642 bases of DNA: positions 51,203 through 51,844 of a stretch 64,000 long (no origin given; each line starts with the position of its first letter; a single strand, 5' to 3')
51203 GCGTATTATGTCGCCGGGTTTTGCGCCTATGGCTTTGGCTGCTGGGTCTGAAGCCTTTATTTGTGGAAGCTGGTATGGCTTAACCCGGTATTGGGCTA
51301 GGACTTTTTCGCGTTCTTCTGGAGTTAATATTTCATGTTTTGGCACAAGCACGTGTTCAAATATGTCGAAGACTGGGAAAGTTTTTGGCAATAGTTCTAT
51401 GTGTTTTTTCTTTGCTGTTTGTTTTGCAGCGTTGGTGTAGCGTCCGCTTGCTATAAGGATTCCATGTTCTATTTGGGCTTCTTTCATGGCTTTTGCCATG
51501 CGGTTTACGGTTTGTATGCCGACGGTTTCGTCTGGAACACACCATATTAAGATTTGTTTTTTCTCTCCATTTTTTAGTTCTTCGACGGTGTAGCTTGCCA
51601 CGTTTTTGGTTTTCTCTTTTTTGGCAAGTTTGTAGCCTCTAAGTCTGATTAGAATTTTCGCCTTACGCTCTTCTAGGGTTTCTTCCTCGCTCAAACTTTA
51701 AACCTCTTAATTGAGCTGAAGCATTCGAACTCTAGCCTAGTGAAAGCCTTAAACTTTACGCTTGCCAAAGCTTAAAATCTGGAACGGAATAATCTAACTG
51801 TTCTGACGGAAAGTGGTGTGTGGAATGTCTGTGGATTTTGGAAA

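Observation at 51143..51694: Stand-alone RpoH/Rpo5 with an N-terminal domain resembling the eukaryotic Rpb5 jaw (restriction-endonuclease-fold) domain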

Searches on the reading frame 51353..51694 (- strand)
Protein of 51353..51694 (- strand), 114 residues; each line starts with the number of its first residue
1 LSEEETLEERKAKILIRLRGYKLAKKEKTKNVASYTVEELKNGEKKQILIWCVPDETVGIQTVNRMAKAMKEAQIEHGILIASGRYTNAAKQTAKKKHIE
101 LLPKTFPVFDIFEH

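Call 3: search_protein_families(library=pfam, proteins=[window:51353-51694:-], max_evalue=10)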
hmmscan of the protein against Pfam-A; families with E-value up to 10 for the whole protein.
seq(114 aa): 4 families
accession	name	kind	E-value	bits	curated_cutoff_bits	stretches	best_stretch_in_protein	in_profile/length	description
PF22722.2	NA-iREase1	-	5.1e-10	39.7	27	1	18-99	11-96/106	NACHT-associated inactive Restriction Endonuclease 1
PF04471.18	Mrr_cat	-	1.7e-09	38.2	21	1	13-102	14-106/115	Restriction endonuclease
PF25501.1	DUF7914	-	0.15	11.2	27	1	38-102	237-301/403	Domain of unknown function (DUF7914)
PF13685.12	Fe-ADH_2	-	0.17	12.3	28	1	22-101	23-101/149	Iron-containing alcohol dehydrogenase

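Call 12: search_solved_structures(query=window:51374-51694:-, max_evalue=10, show_alignments=5)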
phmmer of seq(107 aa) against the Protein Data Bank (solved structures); distinct sequences matched with E-value up to 10: 10.
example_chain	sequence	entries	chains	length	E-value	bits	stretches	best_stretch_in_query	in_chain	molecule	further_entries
7c3k_A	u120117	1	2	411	0.086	16.4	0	17-95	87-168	Immunity-related GTPase family member b10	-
8jqy_A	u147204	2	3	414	0.089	16.3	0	17-95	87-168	Immunity-related GTPase family member b10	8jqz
9mu7_E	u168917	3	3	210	0.14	15.7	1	46-94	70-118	DNA-directed RNA polymerase II subunit RPB5 | RPB5 homolog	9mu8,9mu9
7eu0_E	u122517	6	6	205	0.19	15.3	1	35-92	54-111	DNA-directed RNA polymerases II and IV subunit 5A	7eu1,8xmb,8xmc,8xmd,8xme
7uek_A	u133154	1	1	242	0.33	14.5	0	26-82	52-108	OT3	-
9eh1_E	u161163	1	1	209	1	12.9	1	46-94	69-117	DNA-directed RNA polymerase II subunit E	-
28jc_E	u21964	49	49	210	1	12.9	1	46-94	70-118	DNA-directed RNA polymerases I, II, and III subunit RPABC1 | DNA-directed RNA polymerase II subunit RPB5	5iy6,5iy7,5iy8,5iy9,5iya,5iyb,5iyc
29tk_E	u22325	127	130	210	1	12.9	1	46-94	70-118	DNA-directed RNA polymerase II subunit E | DNA-directed RNA polymerases I, II, and III subunit RPABC1 | RNA polymerase II subunit E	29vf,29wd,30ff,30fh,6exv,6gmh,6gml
5flm_E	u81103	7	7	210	1.2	12.8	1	46-94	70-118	DNA-DIRECTED RNA POLYMERASES I, II, AND III SUBUNIT RPABC1 | DNA-directed RNA polymerase II subunit E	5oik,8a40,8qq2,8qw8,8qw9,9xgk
5j7d_A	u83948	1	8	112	1.4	12.5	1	27-58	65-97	Designed Thioredoxin dF106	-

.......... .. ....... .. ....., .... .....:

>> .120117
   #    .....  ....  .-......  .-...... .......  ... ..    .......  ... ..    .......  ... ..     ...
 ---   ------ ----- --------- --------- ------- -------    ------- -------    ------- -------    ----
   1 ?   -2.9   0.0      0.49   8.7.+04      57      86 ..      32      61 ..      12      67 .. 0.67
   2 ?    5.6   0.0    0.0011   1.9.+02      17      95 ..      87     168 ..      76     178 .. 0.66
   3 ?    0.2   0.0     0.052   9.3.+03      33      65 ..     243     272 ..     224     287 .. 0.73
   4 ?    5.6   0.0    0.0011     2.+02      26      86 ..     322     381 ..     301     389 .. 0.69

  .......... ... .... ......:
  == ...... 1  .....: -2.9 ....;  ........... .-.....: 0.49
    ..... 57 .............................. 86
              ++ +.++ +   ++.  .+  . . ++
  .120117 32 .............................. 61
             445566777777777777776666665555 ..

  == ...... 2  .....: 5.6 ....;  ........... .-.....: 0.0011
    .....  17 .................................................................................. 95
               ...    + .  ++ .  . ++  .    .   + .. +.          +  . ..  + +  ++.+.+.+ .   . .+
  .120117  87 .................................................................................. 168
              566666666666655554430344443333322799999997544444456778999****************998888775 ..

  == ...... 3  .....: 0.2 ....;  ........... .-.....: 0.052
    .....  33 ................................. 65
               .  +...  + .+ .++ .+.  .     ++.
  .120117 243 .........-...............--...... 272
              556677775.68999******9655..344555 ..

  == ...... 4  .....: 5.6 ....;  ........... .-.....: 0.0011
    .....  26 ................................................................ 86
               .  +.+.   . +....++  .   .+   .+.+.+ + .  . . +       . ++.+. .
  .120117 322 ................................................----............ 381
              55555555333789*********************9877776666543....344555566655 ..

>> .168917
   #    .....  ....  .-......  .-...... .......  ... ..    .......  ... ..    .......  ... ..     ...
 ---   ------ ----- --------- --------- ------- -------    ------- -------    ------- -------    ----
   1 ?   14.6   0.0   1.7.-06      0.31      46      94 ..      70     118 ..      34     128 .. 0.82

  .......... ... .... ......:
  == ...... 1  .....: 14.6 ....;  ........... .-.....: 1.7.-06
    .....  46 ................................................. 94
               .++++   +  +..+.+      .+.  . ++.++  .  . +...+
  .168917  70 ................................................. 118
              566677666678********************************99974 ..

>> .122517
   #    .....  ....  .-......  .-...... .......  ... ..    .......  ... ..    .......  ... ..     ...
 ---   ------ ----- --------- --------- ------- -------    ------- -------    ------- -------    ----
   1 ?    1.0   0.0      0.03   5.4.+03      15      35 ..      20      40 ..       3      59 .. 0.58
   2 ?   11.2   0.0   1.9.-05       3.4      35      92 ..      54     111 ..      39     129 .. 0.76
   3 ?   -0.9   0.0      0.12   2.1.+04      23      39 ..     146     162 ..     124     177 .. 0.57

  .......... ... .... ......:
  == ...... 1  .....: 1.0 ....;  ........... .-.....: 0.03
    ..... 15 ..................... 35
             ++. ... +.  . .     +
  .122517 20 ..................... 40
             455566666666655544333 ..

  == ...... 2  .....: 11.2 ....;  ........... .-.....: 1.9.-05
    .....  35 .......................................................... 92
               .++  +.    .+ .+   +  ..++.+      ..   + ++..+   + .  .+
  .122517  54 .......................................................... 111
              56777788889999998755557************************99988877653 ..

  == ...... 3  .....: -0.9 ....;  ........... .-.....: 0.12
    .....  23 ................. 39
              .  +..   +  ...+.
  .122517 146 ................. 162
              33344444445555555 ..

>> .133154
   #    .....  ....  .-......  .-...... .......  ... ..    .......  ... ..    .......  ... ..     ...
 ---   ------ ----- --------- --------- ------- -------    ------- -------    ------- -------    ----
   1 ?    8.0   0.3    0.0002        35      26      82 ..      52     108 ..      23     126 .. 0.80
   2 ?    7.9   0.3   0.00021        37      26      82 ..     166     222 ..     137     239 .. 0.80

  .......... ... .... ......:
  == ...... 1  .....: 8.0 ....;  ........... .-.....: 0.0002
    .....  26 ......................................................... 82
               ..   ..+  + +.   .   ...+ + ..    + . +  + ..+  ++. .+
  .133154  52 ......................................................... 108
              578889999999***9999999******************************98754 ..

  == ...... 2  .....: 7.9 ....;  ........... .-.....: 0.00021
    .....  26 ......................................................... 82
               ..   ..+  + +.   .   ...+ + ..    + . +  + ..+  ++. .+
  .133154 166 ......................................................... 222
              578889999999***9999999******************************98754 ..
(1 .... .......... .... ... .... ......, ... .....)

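Call 26: search_solved_structures(query=A2, max_evalue=10, show_alignments=5)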
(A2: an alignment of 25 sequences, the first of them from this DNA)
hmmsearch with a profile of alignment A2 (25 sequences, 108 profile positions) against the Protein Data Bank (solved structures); distinct sequences matched with E-value up to 10: 19.
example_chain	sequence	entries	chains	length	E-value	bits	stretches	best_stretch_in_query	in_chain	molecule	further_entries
9mu7_E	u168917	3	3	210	3.9e-05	26.8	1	34-93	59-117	DNA-directed RNA polymerase II subunit RPB5 | RPB5 homolog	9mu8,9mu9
29tk_E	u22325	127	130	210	0.0018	21.4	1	36-93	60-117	DNA-directed RNA polymerase II subunit E | DNA-directed RNA polymerases I, II, and III subunit RPABC1 | RNA polymerase II subunit E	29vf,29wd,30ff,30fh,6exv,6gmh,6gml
9eh1_E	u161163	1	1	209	0.0018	21.4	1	36-93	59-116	DNA-directed RNA polymerase II subunit E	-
6drd_E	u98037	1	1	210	0.0019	21.4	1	36-93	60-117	DNA-directed RNA polymerases I, II, and III subunit RPABC1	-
28jc_E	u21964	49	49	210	0.002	21.3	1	36-93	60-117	DNA-directed RNA polymerases I, II, and III subunit RPABC1 | DNA-directed RNA polymerase II subunit RPB5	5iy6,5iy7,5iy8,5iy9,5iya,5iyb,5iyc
5flm_E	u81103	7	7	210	0.002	21.2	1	36-93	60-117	DNA-DIRECTED RNA POLYMERASES I, II, AND III SUBUNIT RPABC1 | DNA-directed RNA polymerase II subunit E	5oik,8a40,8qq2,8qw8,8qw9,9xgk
7eu0_E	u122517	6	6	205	0.0028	20.8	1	29-91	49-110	DNA-directed RNA polymerases II and IV subunit 5A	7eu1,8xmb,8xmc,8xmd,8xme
1g74_A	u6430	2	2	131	0.021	18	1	3-55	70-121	ADIPOCYTE LIPID-BINDING PROTEIN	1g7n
1ab0_A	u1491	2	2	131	0.42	13.8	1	4-55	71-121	ADIPOCYTE LIPID BINDING PROTEIN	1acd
1a18_A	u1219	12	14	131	0.43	13.7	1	4-55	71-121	ADIPOCYTE LIPID BINDING PROTEIN | ADIPOCYTE LIPID-BINDING PROTEIN | Fatty acid-binding protein, adipocyte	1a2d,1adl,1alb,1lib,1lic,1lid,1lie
5c0n_A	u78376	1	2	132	0.43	13.7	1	4-55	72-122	Fatty acid-binding protein, adipocyte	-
6wqn_G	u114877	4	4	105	0.44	13.7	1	29-83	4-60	50S ribosomal protein L24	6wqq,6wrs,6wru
5d8j_A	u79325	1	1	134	0.44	13.7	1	4-55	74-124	Fatty acid-binding protein, adipocyte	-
7fwt_A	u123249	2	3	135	0.45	13.7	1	4-55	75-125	Fatty acid-binding protein, adipocyte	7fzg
2q9s_A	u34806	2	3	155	0.6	13.3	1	4-55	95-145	Fatty acid-binding protein | Fatty acid-binding protein, adipocyte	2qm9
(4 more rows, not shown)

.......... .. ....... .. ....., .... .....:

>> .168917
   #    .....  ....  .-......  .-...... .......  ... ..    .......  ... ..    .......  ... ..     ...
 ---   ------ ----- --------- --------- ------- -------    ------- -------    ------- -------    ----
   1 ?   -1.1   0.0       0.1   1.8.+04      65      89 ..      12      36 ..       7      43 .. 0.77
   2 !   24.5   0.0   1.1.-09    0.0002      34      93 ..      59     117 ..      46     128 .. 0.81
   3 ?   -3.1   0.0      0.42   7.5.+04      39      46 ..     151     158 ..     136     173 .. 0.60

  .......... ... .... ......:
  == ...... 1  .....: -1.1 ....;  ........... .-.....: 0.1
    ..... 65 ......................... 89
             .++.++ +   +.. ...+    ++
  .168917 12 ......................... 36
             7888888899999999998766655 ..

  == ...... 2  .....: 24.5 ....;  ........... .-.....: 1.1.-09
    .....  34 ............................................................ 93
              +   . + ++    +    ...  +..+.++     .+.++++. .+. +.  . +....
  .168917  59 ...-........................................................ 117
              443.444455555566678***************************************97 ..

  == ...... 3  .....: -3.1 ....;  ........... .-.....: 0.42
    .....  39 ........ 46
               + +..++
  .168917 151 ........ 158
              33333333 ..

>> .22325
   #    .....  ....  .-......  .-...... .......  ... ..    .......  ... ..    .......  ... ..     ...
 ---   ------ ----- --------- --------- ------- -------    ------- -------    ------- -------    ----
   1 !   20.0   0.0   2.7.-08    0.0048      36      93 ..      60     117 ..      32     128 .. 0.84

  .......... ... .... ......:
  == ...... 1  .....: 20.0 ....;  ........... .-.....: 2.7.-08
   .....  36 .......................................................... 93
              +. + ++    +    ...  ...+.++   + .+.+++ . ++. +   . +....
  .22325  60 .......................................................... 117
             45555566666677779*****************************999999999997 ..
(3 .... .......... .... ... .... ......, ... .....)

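Call 42: predict_structure(alignment_id=A2)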
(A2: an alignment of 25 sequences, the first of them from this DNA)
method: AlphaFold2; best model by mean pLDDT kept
length: 108 residues; sequences in the alignment: 25
mean_pLDDT: 92.5   pTM: 0.85
mean pLDDT of the five models: 92.5, 91.6, 91.3, 91.0, 90.8
residues with pLDDT >= 90: 84; 70-90: 21; 50-70: 2; < 50: 1
segments of 3 or more residues with pLDDT < 50: none
pLDDT, mean of each block of 10 residues (from residue 1): 76 95 93 94 90 93 97 97 95 98 88
secondary structure, 60 per line:
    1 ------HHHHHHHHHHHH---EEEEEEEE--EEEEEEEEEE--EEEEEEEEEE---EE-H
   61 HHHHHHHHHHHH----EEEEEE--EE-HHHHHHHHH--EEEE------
elements in order: H7-18 E22-29 E32-41 E44-53 H60-72 E77-82 H88-96 E99-102

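Call 51: fold_search(model_id=the predicted structure, library=pdb)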
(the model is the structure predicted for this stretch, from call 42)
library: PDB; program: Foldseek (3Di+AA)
matches with E <= 10: 1440; with E <= 0.001: 5
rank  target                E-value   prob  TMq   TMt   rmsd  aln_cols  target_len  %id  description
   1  4f0p_B                4.9e-05  1.00  0.56  0.17   4.4       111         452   12  MspJI Restriction Endonuclease - P31 Form (released 2012-08-08)
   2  4f0p_A                1.1e-04  1.00  0.54  0.16   4.8       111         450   14  MspJI Restriction Endonuclease - P31 Form (released 2012-08-08)
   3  4f0q_D                1.4e-04  1.00  0.55  0.17   4.5       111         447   15  MspJI Restriction Endonuclease - P21 Form (released 2012-08-08)
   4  5xog_E                1.8e-04  1.00  0.66  0.36   4.5       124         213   14  RNA Polymerase II elongation complex bound with Spt5 KOW5 and Elf1 (released 2017-08-16)
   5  4f0p_C                2.7e-04  1.00  0.53  0.16   4.8       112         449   12  MspJI Restriction Endonuclease - P31 Form (released 2012-08-08)
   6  6exv_E                1.5e-03  1.00  0.56  0.30   2.1        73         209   19  Structure of mammalian RNA polymerase II elongation complex inhibited by Alpha-amanitin (released 2018-03-21)
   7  4oc8_A                1.5e-03  1.00  0.57  0.20   4.2       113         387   13  DNA modification-dependent restriction endonuclease AspBHI (released 2014-03-19)
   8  9ja1_E                1.6e-03  1.00  0.58  0.31   2.1        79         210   15  The RNA polymerase II elongation complex from Saccharomyces cerevisiae (released 2024-09-04)
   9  9g1x_E                1.6e-03  1.00  0.57  0.32   2.2        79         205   14  Yeast RNA polymerase I elongation complex stalled by an apurinic site, 11-subunit (released 2025-06-18)
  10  7oba_E                1.6e-03  1.00  0.54  0.29   2.4        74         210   23  Cryo-EM structure of human RNA Polymerase I in complex with RRN3 (released 2021-12-08)
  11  1dzf                  1.7e-03  1.00  0.56  0.30   2.4        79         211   14  RPB5 from S.cerevisiae (released 2000-06-09)
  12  5iy6_E                1.7e-03  1.00  0.53  0.29   2.5        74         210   20  Human holo-PIC in the closed state (released 2016-05-18)
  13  8uhd_E                2.0e-03  1.00  0.52  0.29   2.6        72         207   25  Structure of paused transcription complex Pol II-DSIF-NELF - post-translocated (released 2024-03-20)
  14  1i50_E                2.5e-03  1.00  0.55  0.29   2.8        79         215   14  RNA POLYMERASE II CRYSTAL FORM II AT 2.8 A RESOLUTION (released 2001-04-23)
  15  6xre_E                2.8e-03  1.00  0.51  0.28   2.6        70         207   23  Structure of the p53/RNA polymerase II assembly (released 2021-03-24)
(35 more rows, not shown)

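Call 81: search_solved_structures(query=A5, max_evalue=10, show_alignments=2)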
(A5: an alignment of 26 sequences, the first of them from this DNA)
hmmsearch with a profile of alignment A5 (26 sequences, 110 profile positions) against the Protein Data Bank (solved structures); distinct sequences matched with E-value up to 10: 38.
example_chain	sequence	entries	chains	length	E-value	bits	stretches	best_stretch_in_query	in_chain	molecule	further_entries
28jc_E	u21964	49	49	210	1.9e-08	37.3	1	33-96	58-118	DNA-directed RNA polymerases I, II, and III subunit RPABC1 | DNA-directed RNA polymerase II subunit RPB5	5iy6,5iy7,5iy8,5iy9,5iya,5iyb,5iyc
9mu7_E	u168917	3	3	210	2.3e-08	37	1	32-96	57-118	DNA-directed RNA polymerase II subunit RPB5 | RPB5 homolog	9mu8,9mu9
29tk_E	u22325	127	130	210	3.1e-08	36.6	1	33-96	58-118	DNA-directed RNA polymerase II subunit E | DNA-directed RNA polymerases I, II, and III subunit RPABC1 | RNA polymerase II subunit E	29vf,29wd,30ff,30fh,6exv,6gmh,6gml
6drd_E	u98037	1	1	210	3.2e-08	36.5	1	33-96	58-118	DNA-directed RNA polymerases I, II, and III subunit RPABC1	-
9eh1_E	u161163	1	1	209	3.4e-08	36.5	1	33-96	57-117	DNA-directed RNA polymerase II subunit E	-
5flm_E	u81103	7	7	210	1.1e-07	34.8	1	33-96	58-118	DNA-DIRECTED RNA POLYMERASES I, II, AND III SUBUNIT RPABC1 | DNA-directed RNA polymerase II subunit E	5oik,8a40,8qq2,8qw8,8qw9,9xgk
7eu0_E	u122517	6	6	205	5.9e-07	32.5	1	30-96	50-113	DNA-directed RNA polymerases II and IV subunit 5A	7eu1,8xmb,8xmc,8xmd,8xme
3h0g_E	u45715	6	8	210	2.8e-05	27.1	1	33-98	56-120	DNA-directed RNA polymerases I, II, and III subunit RPABC1 | RNA polymerase II subunit Rpb5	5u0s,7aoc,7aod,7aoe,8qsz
1dzf_A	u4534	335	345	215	3.4e-05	26.8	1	55-106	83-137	DNA-DIRECTED RNA POLYMERASES I, II, AND III SUBUNIT RPABC 1 | DNA-DIRECTED RNA POLYMERASE II 27KD POLYPEPTIDE | DNA-directed RNA polymerase II, chain RPB5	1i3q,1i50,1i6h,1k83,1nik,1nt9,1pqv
5fmf_E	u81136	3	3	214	3.5e-05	26.8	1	55-106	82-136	DNA-DIRECTED RNA POLYMERASES I, II, AND III SUBUNIT RPABC1, RPB5 | DNA-directed RNA polymerases I, II, and III subunit RPABC1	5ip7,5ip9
5x4z_E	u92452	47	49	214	0.00033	23.6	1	53-98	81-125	RNA polymerase subunit ABC27, common to RNA polymerases I, II, and III | DNA-directed RNA polymerases I, II, and III subunit RPABC1 | RNA polymerase subunit ABC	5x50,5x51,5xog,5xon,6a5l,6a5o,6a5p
3ngq_A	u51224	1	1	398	0.012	18.6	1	1-72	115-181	CCR4-NOT transcription complex subunit 6-like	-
3ngn_A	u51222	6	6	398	0.013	18.6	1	1-72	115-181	CCR4-NOT transcription complex subunit 6-like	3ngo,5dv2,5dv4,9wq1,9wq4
7voi_C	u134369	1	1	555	0.021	17.8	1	1-72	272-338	CCR4-NOT transcription complex subunit 6-like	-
9rvc_t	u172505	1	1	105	0.027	17.5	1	30-82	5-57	Large ribosomal subunit protein uL24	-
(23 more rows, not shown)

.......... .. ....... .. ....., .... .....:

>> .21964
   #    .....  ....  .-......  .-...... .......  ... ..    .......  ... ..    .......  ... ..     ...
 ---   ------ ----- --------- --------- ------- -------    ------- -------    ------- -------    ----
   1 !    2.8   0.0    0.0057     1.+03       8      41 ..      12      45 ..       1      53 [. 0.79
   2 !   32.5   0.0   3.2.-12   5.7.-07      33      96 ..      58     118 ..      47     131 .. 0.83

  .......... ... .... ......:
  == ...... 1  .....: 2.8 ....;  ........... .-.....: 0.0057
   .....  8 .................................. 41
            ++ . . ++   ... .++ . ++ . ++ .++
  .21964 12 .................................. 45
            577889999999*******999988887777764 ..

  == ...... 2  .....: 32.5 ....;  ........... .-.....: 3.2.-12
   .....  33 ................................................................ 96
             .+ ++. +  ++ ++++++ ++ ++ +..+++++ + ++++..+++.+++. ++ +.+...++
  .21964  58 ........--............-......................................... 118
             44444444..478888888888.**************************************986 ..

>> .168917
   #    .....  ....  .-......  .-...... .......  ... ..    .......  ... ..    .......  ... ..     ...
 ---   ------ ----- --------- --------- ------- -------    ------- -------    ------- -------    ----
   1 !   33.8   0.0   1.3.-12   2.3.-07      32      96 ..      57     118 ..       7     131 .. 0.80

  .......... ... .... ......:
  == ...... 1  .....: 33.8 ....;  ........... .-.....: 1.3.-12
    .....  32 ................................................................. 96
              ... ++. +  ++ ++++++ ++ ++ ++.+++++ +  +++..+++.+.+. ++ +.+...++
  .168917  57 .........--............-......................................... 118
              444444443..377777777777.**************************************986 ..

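Call 82: search_protein_families(library=pfam, alignment_id=A5, max_evalue=0.01)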
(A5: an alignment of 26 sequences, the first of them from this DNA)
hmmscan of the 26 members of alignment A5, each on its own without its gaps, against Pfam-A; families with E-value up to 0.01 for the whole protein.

A. member 1, seq(107 aa): 2 families
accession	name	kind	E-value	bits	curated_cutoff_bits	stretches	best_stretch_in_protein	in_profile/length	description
PF22722.2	NA-iREase1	-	4.3e-10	40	27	1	18-98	11-92/106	NACHT-associated inactive Restriction Endonuclease 1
PF04471.18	Mrr_cat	-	1.4e-09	38.5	21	1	13-102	14-106/115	Restriction endonuclease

B. families by the number of members that match (of 26 scanned): 7 families
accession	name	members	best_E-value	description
PF04471.18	Mrr_cat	25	2e-11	Restriction endonuclease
PF22722.2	NA-iREase1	24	2.6e-12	NACHT-associated inactive Restriction Endonuclease 1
PF01939.22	NucS_C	2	4.6e-05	Endonuclease NucS C-terminal domain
PF03871.20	RNA_pol_Rpb5_N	1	0.00073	RNA polymerase Rpb5, N-terminal domain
PF22007.2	DUF6930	1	0.0034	Domain of unknown function (DUF6930)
PF21069.2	Csx12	1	0.004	CRISPR-associated endonuclease Cas9 alpha-helical lobe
PF21937.1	Yop-YscD_ppl_2nd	1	0.0051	YscD/CdsD-like Bon-like domain 2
